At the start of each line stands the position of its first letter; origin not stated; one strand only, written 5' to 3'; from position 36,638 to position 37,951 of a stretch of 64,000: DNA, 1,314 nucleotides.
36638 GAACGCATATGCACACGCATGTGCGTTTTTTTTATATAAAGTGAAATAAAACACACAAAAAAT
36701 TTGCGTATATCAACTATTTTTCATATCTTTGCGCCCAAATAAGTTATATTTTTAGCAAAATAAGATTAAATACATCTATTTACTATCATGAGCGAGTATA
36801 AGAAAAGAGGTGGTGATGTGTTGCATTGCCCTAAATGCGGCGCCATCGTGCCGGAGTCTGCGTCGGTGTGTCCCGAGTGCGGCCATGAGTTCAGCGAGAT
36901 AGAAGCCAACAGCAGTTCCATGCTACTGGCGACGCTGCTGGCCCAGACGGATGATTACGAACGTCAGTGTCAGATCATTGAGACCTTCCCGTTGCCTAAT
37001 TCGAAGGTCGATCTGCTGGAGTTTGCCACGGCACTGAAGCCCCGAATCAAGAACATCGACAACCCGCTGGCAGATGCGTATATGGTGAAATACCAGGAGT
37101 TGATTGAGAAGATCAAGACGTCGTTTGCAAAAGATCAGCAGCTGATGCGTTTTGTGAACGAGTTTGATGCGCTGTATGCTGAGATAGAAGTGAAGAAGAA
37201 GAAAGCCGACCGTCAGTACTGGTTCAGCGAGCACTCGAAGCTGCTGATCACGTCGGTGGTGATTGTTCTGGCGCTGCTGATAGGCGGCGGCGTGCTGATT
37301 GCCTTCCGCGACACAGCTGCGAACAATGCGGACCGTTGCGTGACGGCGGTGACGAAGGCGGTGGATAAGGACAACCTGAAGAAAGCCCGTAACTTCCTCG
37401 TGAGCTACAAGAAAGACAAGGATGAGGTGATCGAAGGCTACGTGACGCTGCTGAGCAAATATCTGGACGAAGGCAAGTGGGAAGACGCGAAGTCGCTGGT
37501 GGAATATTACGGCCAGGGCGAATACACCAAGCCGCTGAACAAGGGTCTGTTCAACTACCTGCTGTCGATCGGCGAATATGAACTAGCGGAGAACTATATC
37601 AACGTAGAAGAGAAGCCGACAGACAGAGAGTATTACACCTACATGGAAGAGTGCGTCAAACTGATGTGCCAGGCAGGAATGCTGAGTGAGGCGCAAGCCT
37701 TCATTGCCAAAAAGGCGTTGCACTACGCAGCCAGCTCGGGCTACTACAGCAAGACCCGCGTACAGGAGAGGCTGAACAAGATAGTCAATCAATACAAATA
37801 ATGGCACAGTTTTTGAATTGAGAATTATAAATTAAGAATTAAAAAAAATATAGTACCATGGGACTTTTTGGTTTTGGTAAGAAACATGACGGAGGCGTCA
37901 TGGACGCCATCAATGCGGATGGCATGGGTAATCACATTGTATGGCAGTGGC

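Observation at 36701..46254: Ten-gene operon linking a zinc-ribbon/SPFH membrane module to GYF-domain proteins and five exported envelope proteins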

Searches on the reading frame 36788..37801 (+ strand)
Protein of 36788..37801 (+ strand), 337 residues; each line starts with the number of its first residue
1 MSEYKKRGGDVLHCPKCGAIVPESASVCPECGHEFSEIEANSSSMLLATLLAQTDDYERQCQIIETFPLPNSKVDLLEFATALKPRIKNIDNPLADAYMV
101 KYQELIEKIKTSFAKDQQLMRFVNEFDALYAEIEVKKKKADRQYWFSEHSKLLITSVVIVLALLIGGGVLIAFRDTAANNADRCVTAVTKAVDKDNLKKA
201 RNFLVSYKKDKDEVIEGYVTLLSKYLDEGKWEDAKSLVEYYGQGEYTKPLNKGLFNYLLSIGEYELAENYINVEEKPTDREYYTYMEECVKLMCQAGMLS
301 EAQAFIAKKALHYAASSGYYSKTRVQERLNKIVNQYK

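Call 3: search_protein_families(library=pfam, proteins=[window:36788-37801:+], max_evalue=0.1)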
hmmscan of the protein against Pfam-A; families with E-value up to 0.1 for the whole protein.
window:36788-37801:+ (337 aa): 18 families
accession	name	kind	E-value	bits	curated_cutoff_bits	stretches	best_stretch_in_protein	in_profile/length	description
PF10571.15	UPF0547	-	1.3e-07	32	29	1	13-37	2-26/26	Uncharacterised protein family UPF0547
PF13240.11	Zn_Ribbon_1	-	2.4e-06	27.6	25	1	13-34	1-22/23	zinc-ribbon domain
PF13248.11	Zn_ribbon_3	-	1.9e-05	24.4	27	1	14-34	5-25/26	zinc-ribbon domain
PF12773.13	DZR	-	0.00013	22.5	27.3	1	13-32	26-45/45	Double zinc ribbon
PF08274.17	Zn_Ribbon_YjdM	-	0.00016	22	30.8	1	27-36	21-30/30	PhnA Zinc-Ribbon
PF13453.11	Zn_ribbon_TFIIB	-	0.0015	18.4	22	0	28-42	2-16/41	Transcription factor zinc-finger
PF18912.6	DZR_2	-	0.0044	17.3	27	1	13-40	9-36/56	Double zinc ribbon domain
PF24460.1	DUF7575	-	0.018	14.8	28.5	0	25-35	3-13/28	Domain of unknown function (DUF7575)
PF08900.16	AcaB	-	0.022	15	27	1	89-121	54-86/215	Transcriptional regulator AcaB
PF23455.1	DUF7129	-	0.025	14.8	30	1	14-37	14-39/45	Domain of unknown function (DUF7129)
PF09297.16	Zn_ribbon_NUD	-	0.034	14.3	24.8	0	6-21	16-31/32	NADH pyrophosphatase zinc ribbon domain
PF09889.16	DUF2116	-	0.035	14.5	26.8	1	13-37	5-30/59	Probable treble clef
PF06827.20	zf-FPG_IleRS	-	0.037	14.3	21.3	0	27-42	3-18/30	Zinc finger found in FPG and IleRS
PF17032.10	Zn_ribbon_15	-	0.044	15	28.9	1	11-32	52-73/73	zinc-ribbon family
PF07191.17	Zn_ribbon_6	-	0.046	14.2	25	0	9-40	14-44/67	Double zinc ribbon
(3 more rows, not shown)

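Call 4: search_protein_families(library=ncbifam, proteins=[window:36788-37801:+], max_evalue=0.1)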
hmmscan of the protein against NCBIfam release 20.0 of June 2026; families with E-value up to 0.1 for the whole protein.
window:36788-37801:+ (337 aa): 9 families
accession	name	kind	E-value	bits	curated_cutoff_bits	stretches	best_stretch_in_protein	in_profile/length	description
NF033497.1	rubre_like_arch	subfamily_domain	0.0012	18.5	32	1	14-36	3-27/34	rubrerythrin-like domain-containing protein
NF041915.1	HVO_2901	equivalog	0.003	17.4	80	0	5-24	9-28/55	HVO_2901 family zinc finger protein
NF049953.1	ribbon_DG_selen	exception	0.011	15.6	130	1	13-35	149-171/172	zinc ribbon-containing (seleno)protein DG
TIGR02710.1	TIGR02710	equivalog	0.017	14.1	83.9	1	208-263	46-98/384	TIGR02710 family CRISPR-associated CARF protein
TIGR00686.1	phnA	hypoth_equivalog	0.041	14.1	80.2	0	12-44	3-38/109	zinc ribbon domain-containing protein YjdM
NF002463.0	PRK01683.1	equivalog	0.059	12.9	297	0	80-123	205-248/258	trans-aconitate 2-methyltransferase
TIGR03761.1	ICE_PFL4669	equivalog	0.077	12.5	110.7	0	89-121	52-84/216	PFL_4669 family integrating conjugative element protein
NF047723.1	TransFacS4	equivalog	0.098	13.2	120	0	13-39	3-31/90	transcription factor S4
NF051431.1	Rv0361_Cterm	subfamily_domain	0.099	12.8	37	0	153-204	5-62/140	Rv0361 family membrane protein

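Call 7: search_protein_families(library=padloc, proteins=[window:36788-37801:+], max_evalue=0.01)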
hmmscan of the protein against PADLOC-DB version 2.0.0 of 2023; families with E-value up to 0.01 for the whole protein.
window:36788-37801:+ (337 aa): 0 families
